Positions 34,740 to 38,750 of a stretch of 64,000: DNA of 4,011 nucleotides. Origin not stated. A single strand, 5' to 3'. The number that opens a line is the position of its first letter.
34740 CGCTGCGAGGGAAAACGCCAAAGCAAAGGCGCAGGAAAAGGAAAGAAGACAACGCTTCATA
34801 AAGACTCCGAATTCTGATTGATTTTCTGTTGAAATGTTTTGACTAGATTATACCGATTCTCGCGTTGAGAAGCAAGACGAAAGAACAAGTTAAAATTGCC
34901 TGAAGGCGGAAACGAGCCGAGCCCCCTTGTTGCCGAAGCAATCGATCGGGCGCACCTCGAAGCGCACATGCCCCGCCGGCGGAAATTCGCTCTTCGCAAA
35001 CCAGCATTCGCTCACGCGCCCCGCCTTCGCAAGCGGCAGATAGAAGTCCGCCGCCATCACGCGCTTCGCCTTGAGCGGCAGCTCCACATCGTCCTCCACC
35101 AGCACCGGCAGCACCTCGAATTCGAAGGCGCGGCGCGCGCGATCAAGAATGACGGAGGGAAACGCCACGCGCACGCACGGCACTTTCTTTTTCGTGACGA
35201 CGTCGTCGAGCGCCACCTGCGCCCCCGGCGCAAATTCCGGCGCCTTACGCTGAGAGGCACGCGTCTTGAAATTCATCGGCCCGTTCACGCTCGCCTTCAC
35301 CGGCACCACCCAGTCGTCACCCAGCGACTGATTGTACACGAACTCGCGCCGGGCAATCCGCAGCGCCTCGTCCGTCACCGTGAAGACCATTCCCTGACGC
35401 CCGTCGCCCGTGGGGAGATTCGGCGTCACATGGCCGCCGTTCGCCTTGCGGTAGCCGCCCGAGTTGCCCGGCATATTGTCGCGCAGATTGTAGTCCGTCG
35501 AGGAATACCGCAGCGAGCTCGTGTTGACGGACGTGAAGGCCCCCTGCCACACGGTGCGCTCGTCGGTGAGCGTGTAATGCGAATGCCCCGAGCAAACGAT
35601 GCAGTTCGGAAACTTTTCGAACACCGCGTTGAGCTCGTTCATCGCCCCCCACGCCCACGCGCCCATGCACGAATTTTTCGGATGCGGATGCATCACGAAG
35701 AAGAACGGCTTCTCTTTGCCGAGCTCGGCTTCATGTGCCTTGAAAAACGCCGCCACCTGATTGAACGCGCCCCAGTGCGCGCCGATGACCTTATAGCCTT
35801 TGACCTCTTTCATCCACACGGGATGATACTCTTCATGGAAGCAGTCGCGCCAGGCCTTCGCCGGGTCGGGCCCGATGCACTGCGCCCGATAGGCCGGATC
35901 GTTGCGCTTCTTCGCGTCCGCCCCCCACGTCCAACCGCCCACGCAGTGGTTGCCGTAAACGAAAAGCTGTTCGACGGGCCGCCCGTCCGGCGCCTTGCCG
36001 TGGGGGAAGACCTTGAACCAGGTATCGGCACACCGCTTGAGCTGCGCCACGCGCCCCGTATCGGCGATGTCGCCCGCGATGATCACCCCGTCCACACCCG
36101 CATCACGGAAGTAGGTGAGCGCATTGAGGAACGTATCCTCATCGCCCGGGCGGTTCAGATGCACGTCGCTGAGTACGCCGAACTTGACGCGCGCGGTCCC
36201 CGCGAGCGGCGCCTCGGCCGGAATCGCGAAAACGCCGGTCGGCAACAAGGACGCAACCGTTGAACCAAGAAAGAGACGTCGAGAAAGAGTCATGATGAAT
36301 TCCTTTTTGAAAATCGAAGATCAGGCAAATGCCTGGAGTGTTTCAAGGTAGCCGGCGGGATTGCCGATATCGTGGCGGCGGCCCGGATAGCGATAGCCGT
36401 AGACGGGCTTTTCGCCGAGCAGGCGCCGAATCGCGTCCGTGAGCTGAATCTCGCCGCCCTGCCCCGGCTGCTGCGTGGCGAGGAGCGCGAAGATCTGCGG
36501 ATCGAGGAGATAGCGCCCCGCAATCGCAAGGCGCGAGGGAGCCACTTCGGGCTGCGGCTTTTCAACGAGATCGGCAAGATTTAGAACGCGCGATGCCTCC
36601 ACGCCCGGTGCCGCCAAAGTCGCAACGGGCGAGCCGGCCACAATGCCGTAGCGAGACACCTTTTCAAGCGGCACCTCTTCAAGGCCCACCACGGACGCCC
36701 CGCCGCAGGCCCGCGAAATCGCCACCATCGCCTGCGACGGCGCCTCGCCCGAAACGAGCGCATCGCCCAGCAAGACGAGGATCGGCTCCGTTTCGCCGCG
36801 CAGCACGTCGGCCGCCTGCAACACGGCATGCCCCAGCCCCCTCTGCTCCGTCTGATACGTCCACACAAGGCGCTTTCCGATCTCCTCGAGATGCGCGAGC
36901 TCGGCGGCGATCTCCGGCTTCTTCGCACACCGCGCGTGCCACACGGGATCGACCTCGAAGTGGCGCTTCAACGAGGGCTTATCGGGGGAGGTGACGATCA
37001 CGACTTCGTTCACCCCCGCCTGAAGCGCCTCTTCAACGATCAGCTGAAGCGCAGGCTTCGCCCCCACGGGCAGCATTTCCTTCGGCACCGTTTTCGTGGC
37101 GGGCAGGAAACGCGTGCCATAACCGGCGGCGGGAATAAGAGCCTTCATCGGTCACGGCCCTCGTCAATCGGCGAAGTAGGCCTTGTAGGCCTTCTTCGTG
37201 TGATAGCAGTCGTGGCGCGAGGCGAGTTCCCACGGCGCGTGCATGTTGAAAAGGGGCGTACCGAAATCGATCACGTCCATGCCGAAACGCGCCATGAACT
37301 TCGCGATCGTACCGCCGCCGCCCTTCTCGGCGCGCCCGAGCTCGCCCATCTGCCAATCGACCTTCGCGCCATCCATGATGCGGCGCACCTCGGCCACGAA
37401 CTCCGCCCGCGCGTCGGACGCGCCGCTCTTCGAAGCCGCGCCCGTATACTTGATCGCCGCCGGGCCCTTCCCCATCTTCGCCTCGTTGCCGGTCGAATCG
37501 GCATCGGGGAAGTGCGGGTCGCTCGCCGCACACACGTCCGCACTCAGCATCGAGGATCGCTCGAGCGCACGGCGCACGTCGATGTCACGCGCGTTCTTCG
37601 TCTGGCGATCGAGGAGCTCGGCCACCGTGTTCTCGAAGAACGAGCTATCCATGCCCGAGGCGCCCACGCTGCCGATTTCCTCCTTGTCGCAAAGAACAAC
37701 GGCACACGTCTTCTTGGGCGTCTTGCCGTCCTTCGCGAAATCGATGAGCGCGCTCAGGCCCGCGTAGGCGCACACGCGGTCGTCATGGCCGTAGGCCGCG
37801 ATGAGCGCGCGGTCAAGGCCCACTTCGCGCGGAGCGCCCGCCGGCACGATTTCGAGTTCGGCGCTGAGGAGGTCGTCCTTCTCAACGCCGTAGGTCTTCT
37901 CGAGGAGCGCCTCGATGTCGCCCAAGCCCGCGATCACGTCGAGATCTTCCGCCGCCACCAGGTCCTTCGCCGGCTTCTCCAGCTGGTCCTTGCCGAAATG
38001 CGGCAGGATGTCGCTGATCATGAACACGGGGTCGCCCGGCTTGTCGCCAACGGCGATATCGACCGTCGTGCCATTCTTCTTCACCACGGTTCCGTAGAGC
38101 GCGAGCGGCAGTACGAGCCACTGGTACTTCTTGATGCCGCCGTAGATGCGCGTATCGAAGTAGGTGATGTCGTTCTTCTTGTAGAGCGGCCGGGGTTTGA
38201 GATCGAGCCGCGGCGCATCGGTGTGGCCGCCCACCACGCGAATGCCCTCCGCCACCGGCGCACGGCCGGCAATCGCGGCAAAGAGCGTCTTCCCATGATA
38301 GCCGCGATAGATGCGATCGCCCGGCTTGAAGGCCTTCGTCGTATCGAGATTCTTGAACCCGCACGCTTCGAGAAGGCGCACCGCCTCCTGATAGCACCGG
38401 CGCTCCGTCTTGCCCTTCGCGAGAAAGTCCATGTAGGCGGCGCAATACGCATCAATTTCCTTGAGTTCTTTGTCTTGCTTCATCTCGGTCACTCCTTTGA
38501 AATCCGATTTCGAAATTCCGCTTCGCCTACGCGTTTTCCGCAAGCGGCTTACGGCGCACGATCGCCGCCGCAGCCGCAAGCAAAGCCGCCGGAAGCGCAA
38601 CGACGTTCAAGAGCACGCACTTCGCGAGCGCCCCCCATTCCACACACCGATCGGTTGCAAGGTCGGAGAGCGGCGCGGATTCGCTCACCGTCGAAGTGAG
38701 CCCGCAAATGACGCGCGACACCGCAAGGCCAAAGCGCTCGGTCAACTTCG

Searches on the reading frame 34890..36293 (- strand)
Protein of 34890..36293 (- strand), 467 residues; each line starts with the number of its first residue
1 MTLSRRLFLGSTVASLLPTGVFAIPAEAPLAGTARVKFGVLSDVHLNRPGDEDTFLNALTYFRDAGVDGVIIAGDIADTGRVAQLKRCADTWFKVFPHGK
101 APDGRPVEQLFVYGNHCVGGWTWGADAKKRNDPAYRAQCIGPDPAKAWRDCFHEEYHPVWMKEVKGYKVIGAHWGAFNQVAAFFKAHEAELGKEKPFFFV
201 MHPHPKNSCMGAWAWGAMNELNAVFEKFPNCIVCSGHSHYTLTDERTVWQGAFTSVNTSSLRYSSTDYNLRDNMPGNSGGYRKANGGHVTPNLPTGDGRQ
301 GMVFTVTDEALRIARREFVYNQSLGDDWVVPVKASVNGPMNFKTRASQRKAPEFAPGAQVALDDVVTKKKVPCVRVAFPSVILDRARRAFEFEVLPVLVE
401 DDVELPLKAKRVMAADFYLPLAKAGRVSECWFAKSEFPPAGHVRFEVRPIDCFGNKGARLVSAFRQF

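Call 81: search_protein_families(library=pfam, proteins=[window:34890-36293:-], max_evalue=0.00001)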
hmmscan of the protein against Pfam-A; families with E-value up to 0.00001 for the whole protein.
window:34890-36293:- (467 aa): 2 families
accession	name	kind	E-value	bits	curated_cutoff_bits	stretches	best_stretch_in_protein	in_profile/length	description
PF00149.33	Metallophos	-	7e-10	40.1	21.5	1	37-239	2-189/191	Calcineurin-like phosphoesterase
PF12850.12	Metallophos_2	-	2.5e-07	31.2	27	1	37-246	2-124/154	Calcineurin-like phosphoesterase superfamily domain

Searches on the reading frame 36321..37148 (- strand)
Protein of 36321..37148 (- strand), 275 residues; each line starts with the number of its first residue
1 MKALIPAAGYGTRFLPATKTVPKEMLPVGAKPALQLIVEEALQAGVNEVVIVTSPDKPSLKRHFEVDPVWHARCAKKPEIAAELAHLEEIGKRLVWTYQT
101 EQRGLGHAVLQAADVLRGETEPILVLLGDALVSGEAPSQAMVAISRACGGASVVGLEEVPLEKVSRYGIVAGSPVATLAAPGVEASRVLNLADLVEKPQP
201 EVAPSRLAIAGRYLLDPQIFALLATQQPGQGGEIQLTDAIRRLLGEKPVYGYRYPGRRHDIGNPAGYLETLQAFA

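Call 81: search_protein_families(library=pfam, proteins=[window:36321-37148:-], max_evalue=0.00001)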
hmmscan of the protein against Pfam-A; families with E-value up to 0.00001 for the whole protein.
window:36321-37148:- (275 aa): 2 families
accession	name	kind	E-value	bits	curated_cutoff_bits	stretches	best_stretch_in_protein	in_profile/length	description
PF00483.29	NTP_transferase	-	8.4e-28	98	21.2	1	2-272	1-240/245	Nucleotidyl transferase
PF12804.13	NTP_transf_3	-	8e-09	36.3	27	1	3-132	1-98/160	MobA-like NTP transferase domain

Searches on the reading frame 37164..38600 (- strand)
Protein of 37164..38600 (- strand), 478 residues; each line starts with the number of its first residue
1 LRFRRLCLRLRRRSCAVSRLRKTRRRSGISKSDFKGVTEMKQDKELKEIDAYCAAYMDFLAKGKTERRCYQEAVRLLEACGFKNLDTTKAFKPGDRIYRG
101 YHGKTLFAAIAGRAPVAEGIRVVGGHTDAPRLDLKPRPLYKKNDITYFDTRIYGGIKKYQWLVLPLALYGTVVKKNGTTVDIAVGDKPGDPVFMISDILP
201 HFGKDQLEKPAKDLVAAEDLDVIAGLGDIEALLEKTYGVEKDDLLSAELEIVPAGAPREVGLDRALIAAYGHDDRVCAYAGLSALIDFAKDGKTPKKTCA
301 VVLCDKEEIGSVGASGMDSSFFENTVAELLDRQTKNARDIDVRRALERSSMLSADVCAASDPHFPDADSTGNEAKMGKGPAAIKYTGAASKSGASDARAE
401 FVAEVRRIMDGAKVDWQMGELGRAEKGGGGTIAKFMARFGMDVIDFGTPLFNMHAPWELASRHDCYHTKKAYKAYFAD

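Call 81: search_protein_families(library=pfam, proteins=[window:37164-38600:-], max_evalue=0.00001)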
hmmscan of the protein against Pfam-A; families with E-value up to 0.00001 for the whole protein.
window:37164-38600:- (478 aa): 1 family
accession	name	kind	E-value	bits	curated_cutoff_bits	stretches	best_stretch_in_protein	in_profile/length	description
PF02127.20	Peptidase_M18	-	3.7e-75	253.8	24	1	59-476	1-432/432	Aminopeptidase I zinc metalloprotease (M18)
